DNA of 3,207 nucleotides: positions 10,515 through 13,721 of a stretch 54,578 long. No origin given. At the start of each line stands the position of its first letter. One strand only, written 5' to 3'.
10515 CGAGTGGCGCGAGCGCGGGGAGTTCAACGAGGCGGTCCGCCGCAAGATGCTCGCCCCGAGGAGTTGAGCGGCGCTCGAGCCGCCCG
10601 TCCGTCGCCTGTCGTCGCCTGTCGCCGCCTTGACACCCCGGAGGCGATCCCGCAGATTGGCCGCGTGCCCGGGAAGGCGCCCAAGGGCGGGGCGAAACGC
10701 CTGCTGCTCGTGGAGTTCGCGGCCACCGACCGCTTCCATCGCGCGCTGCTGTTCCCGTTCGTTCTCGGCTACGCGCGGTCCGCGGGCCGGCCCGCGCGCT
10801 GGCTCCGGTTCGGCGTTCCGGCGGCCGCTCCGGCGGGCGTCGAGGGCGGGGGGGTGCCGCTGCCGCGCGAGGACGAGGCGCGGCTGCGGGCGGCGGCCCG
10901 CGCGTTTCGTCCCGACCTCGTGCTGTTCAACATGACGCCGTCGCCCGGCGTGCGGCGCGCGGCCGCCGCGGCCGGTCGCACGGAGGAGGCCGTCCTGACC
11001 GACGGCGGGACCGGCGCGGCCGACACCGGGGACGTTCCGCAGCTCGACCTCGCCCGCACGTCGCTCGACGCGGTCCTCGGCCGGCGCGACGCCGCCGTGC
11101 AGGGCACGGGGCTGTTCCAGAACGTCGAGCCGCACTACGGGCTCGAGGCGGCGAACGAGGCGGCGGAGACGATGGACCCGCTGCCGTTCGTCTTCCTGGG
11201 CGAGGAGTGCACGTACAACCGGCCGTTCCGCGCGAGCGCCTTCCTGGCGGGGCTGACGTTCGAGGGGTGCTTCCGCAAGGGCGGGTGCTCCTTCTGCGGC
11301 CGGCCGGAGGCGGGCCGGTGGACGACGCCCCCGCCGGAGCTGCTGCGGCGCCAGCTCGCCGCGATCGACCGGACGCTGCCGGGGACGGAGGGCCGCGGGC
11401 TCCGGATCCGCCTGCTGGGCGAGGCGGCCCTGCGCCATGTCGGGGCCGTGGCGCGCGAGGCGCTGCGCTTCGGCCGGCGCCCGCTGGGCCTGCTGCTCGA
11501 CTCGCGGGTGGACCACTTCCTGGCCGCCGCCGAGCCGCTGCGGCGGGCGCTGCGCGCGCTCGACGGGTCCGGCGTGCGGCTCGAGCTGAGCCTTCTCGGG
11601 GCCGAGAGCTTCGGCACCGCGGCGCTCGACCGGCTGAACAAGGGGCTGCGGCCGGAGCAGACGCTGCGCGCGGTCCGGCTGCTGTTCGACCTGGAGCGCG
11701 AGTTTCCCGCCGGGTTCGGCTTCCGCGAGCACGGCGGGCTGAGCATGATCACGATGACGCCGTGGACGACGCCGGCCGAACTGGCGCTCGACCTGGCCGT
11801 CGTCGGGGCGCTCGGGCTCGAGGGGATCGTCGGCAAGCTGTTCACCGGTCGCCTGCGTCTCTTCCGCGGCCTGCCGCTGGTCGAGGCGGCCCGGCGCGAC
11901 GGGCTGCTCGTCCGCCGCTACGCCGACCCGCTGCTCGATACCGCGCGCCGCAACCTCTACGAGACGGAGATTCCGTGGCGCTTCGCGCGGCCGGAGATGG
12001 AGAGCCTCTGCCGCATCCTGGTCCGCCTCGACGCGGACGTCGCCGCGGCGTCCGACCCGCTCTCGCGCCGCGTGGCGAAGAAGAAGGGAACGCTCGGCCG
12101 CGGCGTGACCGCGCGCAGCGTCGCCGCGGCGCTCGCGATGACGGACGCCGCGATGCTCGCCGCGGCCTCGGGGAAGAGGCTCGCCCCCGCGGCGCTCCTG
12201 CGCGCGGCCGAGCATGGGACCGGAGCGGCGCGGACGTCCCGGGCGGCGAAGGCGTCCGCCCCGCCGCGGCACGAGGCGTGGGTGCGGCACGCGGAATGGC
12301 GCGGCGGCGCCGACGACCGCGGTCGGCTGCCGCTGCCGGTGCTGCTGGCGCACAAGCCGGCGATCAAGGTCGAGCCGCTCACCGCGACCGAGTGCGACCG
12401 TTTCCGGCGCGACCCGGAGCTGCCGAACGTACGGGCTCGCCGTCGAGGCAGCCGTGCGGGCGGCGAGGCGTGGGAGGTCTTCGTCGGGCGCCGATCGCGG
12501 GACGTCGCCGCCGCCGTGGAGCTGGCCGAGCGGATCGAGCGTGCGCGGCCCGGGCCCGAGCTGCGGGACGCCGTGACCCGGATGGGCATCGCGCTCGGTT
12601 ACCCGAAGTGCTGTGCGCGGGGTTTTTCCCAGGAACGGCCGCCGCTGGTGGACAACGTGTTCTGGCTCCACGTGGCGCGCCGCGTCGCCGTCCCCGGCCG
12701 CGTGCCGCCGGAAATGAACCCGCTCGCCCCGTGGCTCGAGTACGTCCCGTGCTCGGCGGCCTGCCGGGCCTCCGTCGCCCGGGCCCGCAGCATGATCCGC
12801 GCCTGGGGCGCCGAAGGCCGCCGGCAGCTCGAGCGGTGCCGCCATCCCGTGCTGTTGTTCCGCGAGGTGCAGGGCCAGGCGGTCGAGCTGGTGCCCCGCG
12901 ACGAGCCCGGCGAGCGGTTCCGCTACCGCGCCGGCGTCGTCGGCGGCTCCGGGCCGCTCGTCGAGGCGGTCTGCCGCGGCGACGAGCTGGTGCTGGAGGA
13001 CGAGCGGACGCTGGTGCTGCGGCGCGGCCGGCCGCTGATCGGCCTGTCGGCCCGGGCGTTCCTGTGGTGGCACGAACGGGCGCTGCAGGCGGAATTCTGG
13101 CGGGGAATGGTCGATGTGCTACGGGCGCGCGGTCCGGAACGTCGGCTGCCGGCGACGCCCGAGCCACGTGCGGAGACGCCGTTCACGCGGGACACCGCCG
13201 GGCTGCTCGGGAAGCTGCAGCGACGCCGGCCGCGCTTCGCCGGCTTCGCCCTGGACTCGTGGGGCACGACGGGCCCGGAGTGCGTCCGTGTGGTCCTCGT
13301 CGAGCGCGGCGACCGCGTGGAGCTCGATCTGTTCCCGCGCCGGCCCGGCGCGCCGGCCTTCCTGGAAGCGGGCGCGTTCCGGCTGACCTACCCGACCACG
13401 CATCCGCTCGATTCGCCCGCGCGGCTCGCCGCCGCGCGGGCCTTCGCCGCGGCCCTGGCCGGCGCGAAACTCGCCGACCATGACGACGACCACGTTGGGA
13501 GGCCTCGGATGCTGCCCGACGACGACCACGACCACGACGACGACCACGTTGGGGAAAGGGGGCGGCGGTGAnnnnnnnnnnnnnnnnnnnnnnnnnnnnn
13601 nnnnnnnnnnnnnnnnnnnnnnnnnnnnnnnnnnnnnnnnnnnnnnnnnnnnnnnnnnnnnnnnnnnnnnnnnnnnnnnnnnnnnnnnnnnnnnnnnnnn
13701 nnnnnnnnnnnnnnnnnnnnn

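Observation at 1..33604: A 33-kb Fe-S / radical-SAM supercluster around a nitrogenase-like module, with no characterised counterpart I know of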

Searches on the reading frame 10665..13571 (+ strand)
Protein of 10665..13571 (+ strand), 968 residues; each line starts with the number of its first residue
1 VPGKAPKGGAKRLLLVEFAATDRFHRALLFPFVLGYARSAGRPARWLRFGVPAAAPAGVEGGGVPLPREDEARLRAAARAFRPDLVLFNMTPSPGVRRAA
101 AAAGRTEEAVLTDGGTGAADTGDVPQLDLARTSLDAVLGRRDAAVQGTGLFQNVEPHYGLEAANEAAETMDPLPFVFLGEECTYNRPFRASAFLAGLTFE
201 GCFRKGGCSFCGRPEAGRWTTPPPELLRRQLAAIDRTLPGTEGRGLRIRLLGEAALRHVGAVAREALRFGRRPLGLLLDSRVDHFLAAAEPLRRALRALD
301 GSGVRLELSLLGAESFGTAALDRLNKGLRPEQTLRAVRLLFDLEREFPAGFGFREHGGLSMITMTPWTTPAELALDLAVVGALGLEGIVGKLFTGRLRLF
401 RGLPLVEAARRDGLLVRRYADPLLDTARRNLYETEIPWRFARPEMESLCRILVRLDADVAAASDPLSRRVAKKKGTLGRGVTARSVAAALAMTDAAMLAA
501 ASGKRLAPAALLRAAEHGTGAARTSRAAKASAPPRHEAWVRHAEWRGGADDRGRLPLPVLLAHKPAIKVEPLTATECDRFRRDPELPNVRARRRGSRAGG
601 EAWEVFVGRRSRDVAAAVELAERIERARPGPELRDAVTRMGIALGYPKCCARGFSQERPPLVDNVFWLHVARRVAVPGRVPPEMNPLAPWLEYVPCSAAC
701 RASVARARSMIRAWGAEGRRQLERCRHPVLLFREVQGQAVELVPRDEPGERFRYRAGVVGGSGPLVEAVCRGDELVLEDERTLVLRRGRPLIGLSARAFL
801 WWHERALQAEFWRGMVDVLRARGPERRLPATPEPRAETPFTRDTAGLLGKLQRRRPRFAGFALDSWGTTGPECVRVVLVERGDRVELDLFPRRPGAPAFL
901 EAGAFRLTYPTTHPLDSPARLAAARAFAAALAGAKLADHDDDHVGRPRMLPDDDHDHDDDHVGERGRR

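Call 5: search_protein_families(library=pfam, proteins=[window:10665-13571:+], max_evalue=0.01)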
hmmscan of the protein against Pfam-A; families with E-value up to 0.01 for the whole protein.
window:10665-13571:+ (968 aa): 2 families
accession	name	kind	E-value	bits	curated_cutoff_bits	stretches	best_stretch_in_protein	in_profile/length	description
PF04467.17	DUF483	-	0.0011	19.4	25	1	638-706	36-100/122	Protein of unknown function (DUF483)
PF04055.27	Radical_SAM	-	0.0085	16.7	29.5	0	199-343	4-139/166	Radical SAM superfamily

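Call 8: search_protein_families(library=ncbifam, proteins=[window:10665-13571:+], max_evalue=0.001)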
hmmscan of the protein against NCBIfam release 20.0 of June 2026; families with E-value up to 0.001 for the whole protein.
window:10665-13571:+ (968 aa): 0 families

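Call 76: find_homologous_proteins(query=window:10665-13568:+, max_evalue=0.00001)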
Query window:10665-13568:+ (968 aa): 56 proteins with E <= 0.00001 among 8000 candidates.
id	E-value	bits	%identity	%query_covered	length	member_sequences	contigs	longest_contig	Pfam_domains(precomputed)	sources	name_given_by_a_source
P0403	0.0e+0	2152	100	100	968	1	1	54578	-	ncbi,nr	ncbi:MAG: hypothetical protein JXB32_14285 [Deltaproteobacteria bacterium]|nr:hypothetical protein [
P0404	0.0e+0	1724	85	94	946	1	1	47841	-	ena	-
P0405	0.0e+0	1660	82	95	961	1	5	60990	-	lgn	-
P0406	0.0e+0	1654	81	99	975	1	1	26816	-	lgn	-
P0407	0.0e+0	1638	82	95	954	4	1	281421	-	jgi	-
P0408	0.0e+0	1622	81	95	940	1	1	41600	-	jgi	jgi:hypothetical protein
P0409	0.0e+0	1609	81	95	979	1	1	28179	-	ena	-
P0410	0.0e+0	1472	74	94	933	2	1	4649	-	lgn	-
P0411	0.0e+0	1133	75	73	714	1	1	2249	-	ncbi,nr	ncbi:MAG: hypothetical protein QME96_14570, partial [Myxococcota bacterium]|nr:hypothetical protein 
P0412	5.8e-281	953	58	84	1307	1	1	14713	PF04055.28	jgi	jgi:pyruvate-formate lyase-activating enzyme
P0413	9.1e-248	843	47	93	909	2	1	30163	PF04467.18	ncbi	-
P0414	3.1e-237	808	49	93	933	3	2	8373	-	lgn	-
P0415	2.7e-235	802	48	95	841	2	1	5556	PF04467.18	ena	-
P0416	1.1e-227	777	66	63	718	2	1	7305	-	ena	-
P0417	2.0e-222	759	46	94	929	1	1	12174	PF04467.18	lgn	-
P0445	1.5e-129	452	38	84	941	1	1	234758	-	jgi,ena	-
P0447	1.5e-123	432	35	95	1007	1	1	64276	-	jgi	jgi:hypothetical protein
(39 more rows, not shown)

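Call 80: find_encoding_contigs(protein=P0445, flank=10000, max_places=1)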
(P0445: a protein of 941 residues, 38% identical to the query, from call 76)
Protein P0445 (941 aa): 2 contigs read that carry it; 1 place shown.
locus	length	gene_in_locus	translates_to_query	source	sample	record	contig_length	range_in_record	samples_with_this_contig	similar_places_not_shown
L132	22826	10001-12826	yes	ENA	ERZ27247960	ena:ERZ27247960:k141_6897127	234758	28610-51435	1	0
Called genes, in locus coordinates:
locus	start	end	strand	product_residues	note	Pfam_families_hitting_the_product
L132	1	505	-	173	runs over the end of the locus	PF27806:HxsD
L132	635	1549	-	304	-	PF04055:Radical_SAM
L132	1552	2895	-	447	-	PF00148:Oxidored_nitro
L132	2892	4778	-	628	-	PF00148:Oxidored_nitro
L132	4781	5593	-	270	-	PF00142:Fer4_NifH, PF01656:CbiA, PF02374:ArsA_ATPase, PF10609:ParA (faint), PF13614:AAA_31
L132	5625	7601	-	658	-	-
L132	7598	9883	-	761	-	PF04055:Radical_SAM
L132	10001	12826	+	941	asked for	-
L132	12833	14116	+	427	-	PF04055:Radical_SAM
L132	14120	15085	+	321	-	PF04055:Radical_SAM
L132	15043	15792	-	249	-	PF00535:Glycos_transf_2, PF13641:Glyco_tranf_2_3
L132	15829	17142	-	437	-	-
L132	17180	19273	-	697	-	-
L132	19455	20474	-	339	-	PF01136:Peptidase_U32 (weak)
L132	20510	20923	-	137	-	-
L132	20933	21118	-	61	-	PF19451:DUF5989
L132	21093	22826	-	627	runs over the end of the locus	PF02543:Carbam_trans_N, PF16861:Carbam_trans_C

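Call 81: find_encoding_contigs(protein=P0447, flank=10000, max_places=1)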
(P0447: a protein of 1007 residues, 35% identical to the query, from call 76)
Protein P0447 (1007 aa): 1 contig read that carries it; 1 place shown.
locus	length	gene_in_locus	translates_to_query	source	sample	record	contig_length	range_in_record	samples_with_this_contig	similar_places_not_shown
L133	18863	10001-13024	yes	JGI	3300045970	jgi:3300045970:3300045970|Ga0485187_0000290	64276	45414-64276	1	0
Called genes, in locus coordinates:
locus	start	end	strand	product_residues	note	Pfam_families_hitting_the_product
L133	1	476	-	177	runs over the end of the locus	-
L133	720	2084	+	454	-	PF04055:Radical_SAM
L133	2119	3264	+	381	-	PF01136:Peptidase_U32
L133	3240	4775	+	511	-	PF04055:Radical_SAM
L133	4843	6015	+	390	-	PF20903:SPL (weak), PF04055:Radical_SAM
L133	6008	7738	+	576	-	PF02310:B12-binding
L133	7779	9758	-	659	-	PF02310:B12-binding, PF04055:Radical_SAM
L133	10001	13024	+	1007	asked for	-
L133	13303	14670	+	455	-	-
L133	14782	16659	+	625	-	-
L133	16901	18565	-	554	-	PF04055:Radical_SAM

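Call 91: predict_structure(alignment_id=A3)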
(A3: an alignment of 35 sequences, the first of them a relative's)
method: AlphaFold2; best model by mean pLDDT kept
length: 968 residues; sequences in the alignment: 35
mean_pLDDT: 87.0   pTM: 0.83
mean pLDDT of the five models: 87.0, 86.8, 85.5, 84.7, 84.2
residues with pLDDT >= 90: 614; 70-90: 240; 50-70: 51; < 50: 63
segments of 3 or more residues with pLDDT < 50: 1-7, 521-529, 548-550, 827-836, 937-965
pLDDT, mean of each block of 10 residues (from residue 1): 51 95 87 95 96 78 89 97 95 94 90 62 77 81 82 94 93 91 91 94 91 78 95 92 83 92 95 93 96 97 93 93 95 97 93 86 96 98 90 92 95 96 86 90 96 82 85 85 92 97 95 81 45 69 71 83 95 93 95 71 93 97 89 95 98 92 92 97 95 95 98 95 97 91 96 96 93 97 97 97 96 97 62 54 89 86 85 87 86 75 87 72 91 61 37 40 40
secondary structure, 60 per line:
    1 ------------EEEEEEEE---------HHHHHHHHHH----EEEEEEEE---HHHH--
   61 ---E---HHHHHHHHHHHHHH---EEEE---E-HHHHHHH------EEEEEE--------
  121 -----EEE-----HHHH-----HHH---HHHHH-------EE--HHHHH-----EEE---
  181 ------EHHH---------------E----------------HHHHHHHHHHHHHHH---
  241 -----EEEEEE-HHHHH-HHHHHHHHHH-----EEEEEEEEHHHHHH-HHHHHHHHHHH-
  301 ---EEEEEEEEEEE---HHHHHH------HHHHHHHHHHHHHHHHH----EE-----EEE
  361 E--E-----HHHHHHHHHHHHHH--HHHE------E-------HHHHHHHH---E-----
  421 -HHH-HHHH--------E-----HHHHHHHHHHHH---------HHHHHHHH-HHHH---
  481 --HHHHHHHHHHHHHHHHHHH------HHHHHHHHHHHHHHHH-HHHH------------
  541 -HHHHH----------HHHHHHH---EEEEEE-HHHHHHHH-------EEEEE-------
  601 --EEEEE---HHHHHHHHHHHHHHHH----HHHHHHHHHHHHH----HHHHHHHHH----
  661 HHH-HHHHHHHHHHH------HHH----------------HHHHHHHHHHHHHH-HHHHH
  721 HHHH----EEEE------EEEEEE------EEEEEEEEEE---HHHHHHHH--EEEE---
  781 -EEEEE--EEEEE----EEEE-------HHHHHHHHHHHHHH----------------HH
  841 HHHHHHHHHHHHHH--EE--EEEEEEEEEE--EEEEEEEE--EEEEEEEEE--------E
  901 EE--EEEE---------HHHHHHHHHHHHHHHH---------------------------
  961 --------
elements in order (helices of 4 or more, strands of 3 or more residues): E13-20 H30-39 E44-51 H55-58 H68-81 E85-88 H94-100 E107-112 E126-128 H134-137 H149-153 H165-169 E175-177 H223-237 E246-251 H253-257 H259-268 E274-281 H282-287 H289-299 E304-314 H318-323 H330-346 E358-361 H370-383 H404-411 H426-429 H444-455 H465-472 H474-477 H483-501 H508-523 H525-528 H542-546 H557-563 E567-572 H574-581 E589-593 E603-607 H611-626 H631-643 H648-656 H665-675 H701-714 H716-724 E729-732 E739-744 E751-760 H764-771 E774-777 E782-786 E789-793 E798-801 H809-822 H839-854 E861-870 E873-880 E883-891 E900-902 E905-908 H918-933

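Call 93: fold_search(model_id=the predicted structure, library=pdb)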
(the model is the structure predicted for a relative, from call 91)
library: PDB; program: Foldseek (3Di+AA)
matches with E <= 10: 434; with E <= 0.001: 1
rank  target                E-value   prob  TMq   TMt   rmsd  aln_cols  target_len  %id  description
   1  5ul2                  1.4e-06  1.00  0.32  0.41   9.1       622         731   11  Structure of Apo, SeMet-labeled Cobalamin-dependent S-adenosylmethionine radical enzyme OxsB (released 2017-04-19)
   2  6fd2_A                5.2e-03  0.99  0.26  0.48   9.5       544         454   14  Radical SAM 1,2-diol dehydratase AprD4 in complex with its substrate paromamine (released 2018-01-17)
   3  1nlm_A                2.3e-02  0.38  0.10  0.22  18.0       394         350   13  CRYSTAL STRUCTURE OF MURG:GLCNAC COMPLEX (released 2003-02-11)
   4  1f0k_A                2.4e-02  0.30  0.09  0.21  20.9       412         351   13  THE 1.9 ANGSTROM CRYSTAL STRUCTURE OF E. COLI MURG (released 2000-07-27)
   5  7yla_6                1.3e-01  0.23  0.10  0.20  21.8       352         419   14  Cryo-EM structure of 50S-HflX complex (released 2023-01-04)
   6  9e9b                  1.5e-01  0.20  0.10  0.15  18.8       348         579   14  Crystal structure of L. monocytogenes MenD with Mg2+ and ThDP bound (released 2025-07-30)
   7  5enz_A                1.8e-01  0.12  0.10  0.21  21.7       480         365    7  S. aureus MnaA-UDP co-structure (released 2016-04-27)
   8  8a57_D                1.9e-01  0.20  0.10  0.20  20.8       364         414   10  Cryo-EM structure of HflXr bound to the Listeria monocytogenes 50S ribosomal subunit. (released 2022-11-02)
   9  9qhd_G                1.9e-01  0.16  0.05  0.15  15.0       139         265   20  NorQD complex state 1 from Jhaorihella thermophila (released 2026-03-25)
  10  4y9m                  2.0e-01  0.72  0.09  0.29   9.2       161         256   14  PA3825-EAL Metal-Free-Apo Structure (released 2016-03-09)
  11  8hzz_B                2.3e-01  0.08  0.09  0.16  21.5       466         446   14  GuApiGT (UGT79B74) (released 2023-09-20)
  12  9qhg_G                2.4e-01  0.23  0.06  0.20  14.8       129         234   23  NorQD complex state 4 from Jhaorihella thermophila (released 2026-03-25)
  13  4y9o                  2.8e-01  0.63  0.09  0.29   9.2       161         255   14  PA3825-EAL Metal-Free-Apo Structure - Manganese Co-crystallisation (released 2016-09-14)
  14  4r29_D                2.9e-01  0.47  0.08  0.32  12.5       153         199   14  Crystal structure of bacterial cysteine methyltransferase effector NleE (released 2014-12-03)
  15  5o1u_B                2.9e-01  0.38  0.08  0.21   9.3       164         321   10  Structure of wildtype T.maritima PDE (TM1595) with AMP and Mn2+ (released 2017-10-25)
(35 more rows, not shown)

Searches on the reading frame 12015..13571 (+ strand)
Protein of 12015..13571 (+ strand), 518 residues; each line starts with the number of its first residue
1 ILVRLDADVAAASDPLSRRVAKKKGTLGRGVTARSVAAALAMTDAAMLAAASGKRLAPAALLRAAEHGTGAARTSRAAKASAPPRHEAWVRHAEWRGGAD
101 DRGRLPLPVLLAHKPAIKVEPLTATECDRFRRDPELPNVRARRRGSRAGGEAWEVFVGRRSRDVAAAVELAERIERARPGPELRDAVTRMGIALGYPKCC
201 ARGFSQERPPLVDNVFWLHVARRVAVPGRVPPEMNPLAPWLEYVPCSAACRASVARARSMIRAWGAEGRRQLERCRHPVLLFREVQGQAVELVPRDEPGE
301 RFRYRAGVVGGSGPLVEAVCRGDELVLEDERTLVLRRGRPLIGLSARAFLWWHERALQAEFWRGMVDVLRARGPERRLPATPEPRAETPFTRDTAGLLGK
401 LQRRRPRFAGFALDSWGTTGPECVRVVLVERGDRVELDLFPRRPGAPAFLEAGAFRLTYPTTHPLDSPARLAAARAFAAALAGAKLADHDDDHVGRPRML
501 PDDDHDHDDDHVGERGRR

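Call 45: search_protein_families(library=pfam, proteins=[window:12015-13571:+], max_evalue=5)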
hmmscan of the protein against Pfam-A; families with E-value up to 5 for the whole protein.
window:12015-13571:+ (518 aa): 1 family
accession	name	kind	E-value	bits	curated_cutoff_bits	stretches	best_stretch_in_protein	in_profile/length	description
PF04467.17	DUF483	-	0.00047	20.6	25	1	188-256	36-100/122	Protein of unknown function (DUF483)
